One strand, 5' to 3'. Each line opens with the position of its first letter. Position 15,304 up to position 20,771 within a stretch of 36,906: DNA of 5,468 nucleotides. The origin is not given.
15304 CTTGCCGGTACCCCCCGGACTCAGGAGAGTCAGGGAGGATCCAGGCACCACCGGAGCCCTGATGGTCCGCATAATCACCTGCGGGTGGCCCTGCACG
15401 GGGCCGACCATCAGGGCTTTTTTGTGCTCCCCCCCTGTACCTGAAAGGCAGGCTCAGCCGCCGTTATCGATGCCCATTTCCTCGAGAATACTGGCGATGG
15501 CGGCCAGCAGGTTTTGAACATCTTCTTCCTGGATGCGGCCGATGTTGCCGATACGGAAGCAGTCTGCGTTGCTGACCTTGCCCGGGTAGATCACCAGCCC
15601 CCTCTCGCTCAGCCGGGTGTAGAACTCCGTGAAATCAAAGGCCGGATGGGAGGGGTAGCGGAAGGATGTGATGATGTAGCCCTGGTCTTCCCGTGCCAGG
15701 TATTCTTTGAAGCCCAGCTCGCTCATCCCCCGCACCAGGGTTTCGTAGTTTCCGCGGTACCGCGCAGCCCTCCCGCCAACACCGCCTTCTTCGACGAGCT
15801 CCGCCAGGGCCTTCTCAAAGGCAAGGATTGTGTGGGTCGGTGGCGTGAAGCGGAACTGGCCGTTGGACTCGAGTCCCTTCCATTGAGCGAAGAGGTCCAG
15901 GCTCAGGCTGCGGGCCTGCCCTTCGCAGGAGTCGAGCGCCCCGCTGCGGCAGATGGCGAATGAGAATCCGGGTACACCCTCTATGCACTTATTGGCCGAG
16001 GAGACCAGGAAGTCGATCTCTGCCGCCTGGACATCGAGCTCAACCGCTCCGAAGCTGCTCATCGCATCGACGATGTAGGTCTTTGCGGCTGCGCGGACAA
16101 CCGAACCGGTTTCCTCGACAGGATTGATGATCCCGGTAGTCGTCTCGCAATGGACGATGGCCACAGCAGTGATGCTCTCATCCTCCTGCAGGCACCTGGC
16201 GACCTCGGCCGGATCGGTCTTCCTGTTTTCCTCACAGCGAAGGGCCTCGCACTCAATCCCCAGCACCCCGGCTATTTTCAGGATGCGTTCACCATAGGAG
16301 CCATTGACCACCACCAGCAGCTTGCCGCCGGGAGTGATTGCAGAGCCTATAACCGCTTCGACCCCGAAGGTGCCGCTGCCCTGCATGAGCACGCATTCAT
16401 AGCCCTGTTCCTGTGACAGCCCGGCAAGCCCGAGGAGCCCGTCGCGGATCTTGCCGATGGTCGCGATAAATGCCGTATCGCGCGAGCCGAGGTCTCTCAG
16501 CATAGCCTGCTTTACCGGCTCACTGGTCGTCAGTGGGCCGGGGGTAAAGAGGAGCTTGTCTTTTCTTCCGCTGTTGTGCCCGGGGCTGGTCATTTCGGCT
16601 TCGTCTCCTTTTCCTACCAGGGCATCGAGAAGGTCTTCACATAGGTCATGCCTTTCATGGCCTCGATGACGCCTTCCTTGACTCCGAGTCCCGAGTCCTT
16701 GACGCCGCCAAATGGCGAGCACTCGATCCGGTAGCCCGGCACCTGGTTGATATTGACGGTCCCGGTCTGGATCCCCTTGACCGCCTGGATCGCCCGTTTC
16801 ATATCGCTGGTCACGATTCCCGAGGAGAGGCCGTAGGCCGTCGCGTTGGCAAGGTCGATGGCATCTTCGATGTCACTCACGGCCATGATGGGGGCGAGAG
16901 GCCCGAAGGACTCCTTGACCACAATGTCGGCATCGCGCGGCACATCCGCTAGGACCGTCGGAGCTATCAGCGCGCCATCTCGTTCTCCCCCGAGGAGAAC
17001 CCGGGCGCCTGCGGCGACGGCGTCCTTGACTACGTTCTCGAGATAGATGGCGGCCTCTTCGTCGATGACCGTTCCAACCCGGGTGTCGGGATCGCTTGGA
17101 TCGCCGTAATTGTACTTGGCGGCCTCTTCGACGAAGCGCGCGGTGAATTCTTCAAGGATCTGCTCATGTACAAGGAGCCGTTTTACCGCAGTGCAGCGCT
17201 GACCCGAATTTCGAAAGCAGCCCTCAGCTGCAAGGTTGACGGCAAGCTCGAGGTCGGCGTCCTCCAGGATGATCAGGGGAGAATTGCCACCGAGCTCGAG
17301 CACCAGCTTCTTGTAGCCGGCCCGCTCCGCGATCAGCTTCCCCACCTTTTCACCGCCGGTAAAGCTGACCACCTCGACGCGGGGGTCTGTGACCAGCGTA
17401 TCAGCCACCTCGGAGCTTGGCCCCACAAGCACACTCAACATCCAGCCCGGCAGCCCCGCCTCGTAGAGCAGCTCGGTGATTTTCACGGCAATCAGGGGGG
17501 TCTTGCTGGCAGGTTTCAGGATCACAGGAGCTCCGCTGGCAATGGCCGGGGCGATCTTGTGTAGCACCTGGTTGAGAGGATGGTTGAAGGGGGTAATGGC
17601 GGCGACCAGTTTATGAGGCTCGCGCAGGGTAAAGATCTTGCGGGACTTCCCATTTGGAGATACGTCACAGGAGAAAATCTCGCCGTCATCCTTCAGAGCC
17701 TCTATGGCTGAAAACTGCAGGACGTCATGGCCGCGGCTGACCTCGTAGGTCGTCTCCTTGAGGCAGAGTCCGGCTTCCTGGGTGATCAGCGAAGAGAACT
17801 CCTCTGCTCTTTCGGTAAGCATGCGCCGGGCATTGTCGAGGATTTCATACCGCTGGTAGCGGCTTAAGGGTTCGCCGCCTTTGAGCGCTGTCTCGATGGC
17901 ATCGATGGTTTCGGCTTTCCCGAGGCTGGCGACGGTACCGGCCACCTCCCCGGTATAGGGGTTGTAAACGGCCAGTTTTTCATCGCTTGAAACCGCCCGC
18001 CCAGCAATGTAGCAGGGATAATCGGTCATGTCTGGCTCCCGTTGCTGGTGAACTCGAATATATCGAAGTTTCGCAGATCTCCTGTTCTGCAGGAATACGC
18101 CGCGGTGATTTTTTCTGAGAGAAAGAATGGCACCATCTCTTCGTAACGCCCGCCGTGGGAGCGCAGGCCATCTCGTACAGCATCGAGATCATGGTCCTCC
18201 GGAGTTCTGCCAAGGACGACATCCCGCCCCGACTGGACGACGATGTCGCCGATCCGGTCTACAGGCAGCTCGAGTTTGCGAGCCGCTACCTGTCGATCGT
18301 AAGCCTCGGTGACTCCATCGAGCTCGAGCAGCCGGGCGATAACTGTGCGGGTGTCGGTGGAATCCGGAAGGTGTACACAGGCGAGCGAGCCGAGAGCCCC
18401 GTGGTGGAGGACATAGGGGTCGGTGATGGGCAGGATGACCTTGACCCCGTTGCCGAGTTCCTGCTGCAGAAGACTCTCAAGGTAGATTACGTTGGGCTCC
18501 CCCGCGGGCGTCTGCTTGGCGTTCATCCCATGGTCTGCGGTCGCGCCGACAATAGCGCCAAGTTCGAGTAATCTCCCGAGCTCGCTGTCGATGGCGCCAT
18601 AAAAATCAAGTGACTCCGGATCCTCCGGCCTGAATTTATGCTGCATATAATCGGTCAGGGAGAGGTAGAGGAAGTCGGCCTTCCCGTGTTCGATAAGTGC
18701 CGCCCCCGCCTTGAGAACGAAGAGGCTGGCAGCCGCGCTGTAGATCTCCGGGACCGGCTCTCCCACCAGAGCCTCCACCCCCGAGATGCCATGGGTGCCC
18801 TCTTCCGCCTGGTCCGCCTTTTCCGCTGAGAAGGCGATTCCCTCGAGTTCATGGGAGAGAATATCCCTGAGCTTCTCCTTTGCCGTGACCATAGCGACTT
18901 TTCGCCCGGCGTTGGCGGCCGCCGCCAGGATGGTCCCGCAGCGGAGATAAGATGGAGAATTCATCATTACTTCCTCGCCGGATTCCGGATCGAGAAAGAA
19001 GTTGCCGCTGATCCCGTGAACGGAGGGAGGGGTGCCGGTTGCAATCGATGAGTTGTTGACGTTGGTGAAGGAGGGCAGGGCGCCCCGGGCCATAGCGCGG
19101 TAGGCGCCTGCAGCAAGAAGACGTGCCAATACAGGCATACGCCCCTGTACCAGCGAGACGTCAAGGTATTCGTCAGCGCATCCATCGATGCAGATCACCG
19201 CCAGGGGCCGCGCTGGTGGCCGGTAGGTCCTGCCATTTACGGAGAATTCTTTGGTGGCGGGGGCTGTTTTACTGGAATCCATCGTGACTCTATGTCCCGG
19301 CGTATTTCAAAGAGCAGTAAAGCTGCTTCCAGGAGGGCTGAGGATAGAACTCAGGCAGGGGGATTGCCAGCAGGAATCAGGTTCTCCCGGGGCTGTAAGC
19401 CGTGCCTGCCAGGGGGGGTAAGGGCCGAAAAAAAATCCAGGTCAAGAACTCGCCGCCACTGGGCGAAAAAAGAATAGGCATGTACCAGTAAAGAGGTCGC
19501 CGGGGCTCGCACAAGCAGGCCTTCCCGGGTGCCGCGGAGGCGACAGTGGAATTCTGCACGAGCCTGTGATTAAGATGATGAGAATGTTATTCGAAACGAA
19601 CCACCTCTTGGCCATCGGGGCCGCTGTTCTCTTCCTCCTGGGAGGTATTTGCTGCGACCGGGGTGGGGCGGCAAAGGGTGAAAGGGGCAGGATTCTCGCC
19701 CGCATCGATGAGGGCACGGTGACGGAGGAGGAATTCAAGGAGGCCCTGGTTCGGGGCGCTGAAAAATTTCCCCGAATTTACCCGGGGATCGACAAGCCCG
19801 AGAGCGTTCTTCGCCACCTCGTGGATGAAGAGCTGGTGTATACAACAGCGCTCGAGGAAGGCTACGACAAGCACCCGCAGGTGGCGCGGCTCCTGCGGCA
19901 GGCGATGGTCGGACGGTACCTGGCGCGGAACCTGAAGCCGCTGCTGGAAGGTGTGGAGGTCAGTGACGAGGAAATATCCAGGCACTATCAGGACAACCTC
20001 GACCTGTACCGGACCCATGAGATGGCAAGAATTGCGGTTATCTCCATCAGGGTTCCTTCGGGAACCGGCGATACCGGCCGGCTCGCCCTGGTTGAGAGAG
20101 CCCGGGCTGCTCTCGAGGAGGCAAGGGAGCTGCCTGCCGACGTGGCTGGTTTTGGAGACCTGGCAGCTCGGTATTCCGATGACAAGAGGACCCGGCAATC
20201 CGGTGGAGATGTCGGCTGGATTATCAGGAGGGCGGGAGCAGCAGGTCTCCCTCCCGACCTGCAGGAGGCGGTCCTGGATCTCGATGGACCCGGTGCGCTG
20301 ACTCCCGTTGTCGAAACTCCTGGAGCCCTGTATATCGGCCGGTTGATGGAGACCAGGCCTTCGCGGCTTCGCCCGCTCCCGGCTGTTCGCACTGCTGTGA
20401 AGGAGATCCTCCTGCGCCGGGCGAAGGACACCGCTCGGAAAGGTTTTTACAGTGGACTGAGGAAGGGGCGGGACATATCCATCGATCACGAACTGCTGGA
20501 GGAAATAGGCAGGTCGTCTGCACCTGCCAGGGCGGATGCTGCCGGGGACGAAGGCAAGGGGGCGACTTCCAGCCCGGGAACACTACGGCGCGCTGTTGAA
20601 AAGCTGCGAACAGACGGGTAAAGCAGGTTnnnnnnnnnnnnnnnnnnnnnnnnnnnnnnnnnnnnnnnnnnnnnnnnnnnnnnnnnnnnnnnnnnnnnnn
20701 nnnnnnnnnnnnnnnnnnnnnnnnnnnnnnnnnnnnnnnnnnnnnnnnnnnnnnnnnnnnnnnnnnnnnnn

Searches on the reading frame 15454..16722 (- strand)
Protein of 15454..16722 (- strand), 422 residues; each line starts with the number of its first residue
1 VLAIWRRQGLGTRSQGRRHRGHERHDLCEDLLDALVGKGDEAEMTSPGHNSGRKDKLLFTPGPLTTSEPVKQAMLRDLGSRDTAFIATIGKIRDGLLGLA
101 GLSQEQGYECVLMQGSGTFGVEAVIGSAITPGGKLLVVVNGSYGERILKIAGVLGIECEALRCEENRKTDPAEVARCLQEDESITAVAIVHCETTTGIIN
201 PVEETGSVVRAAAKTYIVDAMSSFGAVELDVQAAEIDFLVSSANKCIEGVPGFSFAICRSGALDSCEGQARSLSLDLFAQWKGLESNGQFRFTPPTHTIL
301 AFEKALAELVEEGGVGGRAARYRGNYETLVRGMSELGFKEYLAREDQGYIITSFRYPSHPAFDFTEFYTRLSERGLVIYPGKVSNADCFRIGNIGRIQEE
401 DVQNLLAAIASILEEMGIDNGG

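Call 21: search_protein_families(library=pfam, proteins=[window:15454-16722:-], max_evalue=0.001)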
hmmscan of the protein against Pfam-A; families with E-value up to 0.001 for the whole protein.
window:15454-16722:- (422 aa): 1 family
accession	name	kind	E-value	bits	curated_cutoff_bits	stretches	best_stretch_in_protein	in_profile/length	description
PF00266.25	Aminotran_5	-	2.8e-20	73.1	21.5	1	107-380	61-337/371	Aminotransferase class-V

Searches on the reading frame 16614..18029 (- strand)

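Call 21: search_protein_families(library=pfam, proteins=[window:16614-18029:-], max_evalue=0.001)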
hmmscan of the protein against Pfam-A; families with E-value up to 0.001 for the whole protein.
window:16614-18029:- (471 aa): 2 families
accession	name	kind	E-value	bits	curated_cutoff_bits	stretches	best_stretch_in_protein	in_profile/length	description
PF00171.27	Aldedh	-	6.8e-141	470.4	23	1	15-466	5-460/461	Aldehyde dehydrogenase family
PF05893.19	LuxC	-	1.6e-05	24.4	21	1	133-307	83-263/401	Acyl-CoA reductase (LuxC)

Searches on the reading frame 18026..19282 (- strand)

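Call 21: search_protein_families(library=pfam, proteins=[window:18026-19282:-], max_evalue=0.001)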
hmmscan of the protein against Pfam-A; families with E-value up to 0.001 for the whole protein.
window:18026-19282:- (418 aa): 1 family
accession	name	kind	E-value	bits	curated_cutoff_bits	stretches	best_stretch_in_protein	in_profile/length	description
PF01663.27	Phosphodiest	-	2.4e-28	100.2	23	1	27-368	1-331/342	Type I phosphodiesterase / nucleotide pyrophosphatase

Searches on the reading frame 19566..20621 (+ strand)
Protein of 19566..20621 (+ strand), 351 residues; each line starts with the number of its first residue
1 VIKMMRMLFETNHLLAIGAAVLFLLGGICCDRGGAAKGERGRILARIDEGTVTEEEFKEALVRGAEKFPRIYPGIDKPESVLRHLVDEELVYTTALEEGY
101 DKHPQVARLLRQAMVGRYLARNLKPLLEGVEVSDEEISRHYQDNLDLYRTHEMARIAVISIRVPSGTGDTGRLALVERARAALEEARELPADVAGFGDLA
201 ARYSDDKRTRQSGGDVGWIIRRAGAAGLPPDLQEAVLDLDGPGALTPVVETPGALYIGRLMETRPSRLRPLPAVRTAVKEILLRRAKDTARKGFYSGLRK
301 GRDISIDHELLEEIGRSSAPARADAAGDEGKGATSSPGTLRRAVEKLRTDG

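Call 21: search_protein_families(library=pfam, proteins=[window:19566-20621:+], max_evalue=0.001)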
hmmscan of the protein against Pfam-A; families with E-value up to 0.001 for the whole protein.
window:19566-20621:+ (351 aa): 3 families
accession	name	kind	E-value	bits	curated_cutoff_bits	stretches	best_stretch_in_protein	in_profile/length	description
PF13145.12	Rotamase_2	-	2.7e-09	38.3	27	1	132-275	1-120/121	PPIC-type PPIASE domain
PF00639.27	Rotamase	-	1.3e-08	36.1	21.7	1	178-259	17-94/97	PPIC-type PPIASE domain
PF13616.12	Rotamase_3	-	5.4e-06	27.4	22.5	1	192-257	49-109/116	PPIC-type PPIASE domain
